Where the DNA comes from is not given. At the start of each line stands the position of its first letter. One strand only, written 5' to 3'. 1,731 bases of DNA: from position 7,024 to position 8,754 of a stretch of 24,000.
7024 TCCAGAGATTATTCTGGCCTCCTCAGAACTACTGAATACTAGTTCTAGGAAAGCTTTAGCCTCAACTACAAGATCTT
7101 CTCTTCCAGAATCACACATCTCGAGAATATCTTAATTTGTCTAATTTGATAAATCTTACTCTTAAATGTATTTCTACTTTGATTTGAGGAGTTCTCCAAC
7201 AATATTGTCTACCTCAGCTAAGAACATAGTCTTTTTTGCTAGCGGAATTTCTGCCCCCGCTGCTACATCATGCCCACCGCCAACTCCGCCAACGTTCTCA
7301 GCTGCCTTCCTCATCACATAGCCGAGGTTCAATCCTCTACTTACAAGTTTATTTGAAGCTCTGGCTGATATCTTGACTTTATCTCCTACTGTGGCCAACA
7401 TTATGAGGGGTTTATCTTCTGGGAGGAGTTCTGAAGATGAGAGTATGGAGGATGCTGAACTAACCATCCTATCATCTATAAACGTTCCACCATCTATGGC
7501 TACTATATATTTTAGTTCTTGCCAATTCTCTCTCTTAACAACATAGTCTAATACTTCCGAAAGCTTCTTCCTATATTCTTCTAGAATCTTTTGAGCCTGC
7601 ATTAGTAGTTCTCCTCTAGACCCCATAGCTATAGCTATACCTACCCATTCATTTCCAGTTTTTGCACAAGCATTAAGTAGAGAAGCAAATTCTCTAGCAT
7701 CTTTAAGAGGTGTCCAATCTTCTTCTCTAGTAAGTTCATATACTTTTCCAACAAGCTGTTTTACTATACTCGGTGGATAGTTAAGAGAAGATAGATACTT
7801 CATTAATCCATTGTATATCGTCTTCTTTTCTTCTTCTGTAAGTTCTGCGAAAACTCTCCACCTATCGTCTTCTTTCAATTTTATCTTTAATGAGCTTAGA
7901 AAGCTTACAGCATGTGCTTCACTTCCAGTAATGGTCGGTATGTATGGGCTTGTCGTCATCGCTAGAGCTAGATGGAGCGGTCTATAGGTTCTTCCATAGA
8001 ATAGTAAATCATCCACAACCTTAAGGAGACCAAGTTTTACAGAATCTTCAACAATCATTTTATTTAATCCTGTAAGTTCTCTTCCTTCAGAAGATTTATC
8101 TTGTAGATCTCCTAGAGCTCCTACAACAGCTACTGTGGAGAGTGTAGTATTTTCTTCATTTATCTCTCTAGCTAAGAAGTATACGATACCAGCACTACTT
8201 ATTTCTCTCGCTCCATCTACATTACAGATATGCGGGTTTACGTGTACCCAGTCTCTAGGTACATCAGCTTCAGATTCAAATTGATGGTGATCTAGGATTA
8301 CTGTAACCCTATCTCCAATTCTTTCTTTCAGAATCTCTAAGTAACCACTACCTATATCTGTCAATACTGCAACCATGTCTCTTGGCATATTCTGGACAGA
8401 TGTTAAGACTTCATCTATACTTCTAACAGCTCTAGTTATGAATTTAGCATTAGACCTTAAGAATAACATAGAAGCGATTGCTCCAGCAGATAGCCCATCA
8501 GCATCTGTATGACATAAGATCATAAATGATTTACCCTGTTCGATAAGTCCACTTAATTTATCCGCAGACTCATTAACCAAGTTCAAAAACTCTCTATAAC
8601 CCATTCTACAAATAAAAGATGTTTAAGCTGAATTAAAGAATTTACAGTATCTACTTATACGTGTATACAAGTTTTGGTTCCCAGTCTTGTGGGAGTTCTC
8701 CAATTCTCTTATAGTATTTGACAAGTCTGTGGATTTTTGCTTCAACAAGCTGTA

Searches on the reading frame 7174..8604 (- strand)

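Call 77: search_protein_families(library=ncbifam, proteins=[window:7174-8604:-], max_evalue=0.01)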
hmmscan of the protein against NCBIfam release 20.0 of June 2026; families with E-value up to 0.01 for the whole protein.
window:7174-8604:- (476 aa): 5 families
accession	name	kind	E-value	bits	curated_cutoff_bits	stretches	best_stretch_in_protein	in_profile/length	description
NF053576.1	RecJ_archaeal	equivalog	3.4e-135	451.4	360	1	15-471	2-451/452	RecJ family nuclease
NF040701.1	RecJ_Meth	equivalog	3.2e-86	289.9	550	1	25-467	8-447/449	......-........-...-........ exonuclease RecJ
NF053575.1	GAN_nuclease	exception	4.5e-86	289.3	850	1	4-471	4-466/467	GINS-associated RecJ family nuclease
TIGR00644.1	recJ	equivalog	3.8e-08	32.1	396.9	1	7-153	37-189/546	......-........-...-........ exonuclease RecJ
NF053566.1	SSO0295_fam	equivalog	9.2e-05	21.6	350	1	171-267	110-200/334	SSO0295 family DNA-binding domain-containing protein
